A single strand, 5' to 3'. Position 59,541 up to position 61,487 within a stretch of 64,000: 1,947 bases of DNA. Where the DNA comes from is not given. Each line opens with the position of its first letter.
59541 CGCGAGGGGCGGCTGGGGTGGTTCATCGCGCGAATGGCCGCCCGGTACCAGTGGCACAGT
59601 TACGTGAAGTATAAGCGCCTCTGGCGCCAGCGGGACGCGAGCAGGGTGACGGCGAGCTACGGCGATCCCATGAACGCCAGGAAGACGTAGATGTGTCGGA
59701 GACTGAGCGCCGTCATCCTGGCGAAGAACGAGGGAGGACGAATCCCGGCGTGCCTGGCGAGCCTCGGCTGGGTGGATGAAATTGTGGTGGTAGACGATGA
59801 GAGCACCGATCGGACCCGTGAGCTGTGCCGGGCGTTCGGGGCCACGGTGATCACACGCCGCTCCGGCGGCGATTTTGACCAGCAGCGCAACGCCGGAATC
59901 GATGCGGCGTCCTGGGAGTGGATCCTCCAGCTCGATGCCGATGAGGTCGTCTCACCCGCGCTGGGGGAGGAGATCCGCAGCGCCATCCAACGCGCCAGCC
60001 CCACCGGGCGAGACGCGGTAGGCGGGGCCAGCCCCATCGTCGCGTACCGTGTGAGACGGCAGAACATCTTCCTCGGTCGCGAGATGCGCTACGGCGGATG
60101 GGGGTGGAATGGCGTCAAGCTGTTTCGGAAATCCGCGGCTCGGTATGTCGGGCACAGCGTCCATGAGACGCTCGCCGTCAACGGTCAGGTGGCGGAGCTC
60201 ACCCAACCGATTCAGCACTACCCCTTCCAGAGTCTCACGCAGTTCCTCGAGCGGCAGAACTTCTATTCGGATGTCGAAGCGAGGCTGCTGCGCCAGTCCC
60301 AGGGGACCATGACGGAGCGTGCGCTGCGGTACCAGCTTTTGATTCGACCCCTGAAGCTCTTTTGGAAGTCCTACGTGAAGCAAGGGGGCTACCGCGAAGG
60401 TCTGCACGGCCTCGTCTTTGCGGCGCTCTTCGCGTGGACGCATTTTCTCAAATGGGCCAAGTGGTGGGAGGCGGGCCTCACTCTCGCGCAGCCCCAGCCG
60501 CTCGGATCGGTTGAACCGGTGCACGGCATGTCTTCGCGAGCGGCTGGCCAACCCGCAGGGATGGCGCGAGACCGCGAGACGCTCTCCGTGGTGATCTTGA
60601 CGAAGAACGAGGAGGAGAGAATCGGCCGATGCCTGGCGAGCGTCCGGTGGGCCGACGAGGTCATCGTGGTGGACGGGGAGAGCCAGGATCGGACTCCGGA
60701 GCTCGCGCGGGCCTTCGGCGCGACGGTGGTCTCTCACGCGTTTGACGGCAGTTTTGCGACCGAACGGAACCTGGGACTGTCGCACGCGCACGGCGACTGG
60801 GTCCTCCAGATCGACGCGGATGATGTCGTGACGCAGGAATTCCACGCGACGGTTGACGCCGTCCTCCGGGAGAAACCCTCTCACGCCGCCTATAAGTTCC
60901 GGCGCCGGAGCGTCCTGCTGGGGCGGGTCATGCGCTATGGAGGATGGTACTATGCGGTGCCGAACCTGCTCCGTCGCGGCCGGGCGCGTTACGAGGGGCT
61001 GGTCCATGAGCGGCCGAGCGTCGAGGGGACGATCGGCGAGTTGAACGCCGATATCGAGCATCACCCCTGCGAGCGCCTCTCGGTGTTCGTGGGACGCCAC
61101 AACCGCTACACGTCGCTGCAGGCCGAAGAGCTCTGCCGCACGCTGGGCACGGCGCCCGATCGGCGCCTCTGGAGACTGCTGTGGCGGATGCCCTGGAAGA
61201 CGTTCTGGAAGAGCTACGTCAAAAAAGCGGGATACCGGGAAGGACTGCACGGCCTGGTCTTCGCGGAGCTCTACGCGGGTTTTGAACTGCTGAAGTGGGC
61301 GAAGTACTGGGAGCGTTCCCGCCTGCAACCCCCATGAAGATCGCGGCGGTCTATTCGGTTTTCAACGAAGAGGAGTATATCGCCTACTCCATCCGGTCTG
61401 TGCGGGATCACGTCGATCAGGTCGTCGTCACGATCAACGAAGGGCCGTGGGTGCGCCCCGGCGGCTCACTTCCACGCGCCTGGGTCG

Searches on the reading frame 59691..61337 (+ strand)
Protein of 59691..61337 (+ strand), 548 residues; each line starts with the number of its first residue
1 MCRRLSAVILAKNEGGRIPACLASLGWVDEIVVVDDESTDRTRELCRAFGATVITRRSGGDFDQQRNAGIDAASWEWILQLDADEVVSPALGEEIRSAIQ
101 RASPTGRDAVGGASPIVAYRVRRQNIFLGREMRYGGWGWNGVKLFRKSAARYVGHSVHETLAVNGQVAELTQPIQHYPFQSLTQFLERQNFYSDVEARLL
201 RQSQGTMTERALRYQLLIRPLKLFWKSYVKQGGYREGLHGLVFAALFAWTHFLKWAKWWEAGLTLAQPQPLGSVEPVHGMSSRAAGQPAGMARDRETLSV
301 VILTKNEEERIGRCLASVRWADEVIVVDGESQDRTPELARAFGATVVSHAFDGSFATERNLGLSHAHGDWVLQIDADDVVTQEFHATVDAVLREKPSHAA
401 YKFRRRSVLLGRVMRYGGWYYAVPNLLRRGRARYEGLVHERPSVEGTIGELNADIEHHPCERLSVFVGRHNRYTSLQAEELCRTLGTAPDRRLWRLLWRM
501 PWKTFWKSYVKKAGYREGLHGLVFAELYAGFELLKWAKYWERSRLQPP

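Call 31: search_protein_families(library=ncbifam, proteins=[window:59691-61337:+], max_evalue=1e-10)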
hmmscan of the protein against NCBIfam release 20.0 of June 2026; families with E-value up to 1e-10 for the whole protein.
window:59691-61337:+ (548 aa): 8 families
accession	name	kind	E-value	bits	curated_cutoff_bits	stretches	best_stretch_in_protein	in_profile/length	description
TIGR04283.1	glyco_like_mftF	equivalog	3.2e-28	98.8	182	1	298-420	1-124/221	TIGR04283 family arsenosugar biosynthesis glycosyltransferase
TIGR04195.1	S_glycosyl_SunS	equivalog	1.8e-18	66.6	350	0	295-384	56-147/421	SunS family peptide S-glycosyltransferase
NF010496.0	PRK13915.1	equivalog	1.5e-17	63.7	262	0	292-349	27-91/307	glucosyl-3-phosphoglycerate synthase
TIGR04182.1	glyco_TIGR04182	equivalog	4.4e-15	55.8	325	0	299-381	3-86/293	S-layer glycoprotein N-glycosyltransferase AglJ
NF007482.0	PRK10073.1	equivalog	2.6e-14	53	423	0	293-387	3-105/334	glycosyltransferase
TIGR03965.1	mycofact_glyco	equivalog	1.1e-13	50.9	280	0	287-381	64-168/467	mycofactocin biosynthesis glycosyltransferase MftF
NF041875.1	EPS_EpsD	equivalog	9.1e-12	45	370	0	298-389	1-101/325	exopolysaccharide biosynthesis glycosyltransferase EpsD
NF041391.1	DPhHxTase_Halo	equivalog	8e-11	41.3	375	0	304-380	3-81/213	dolichyl-phosphate hexose transferase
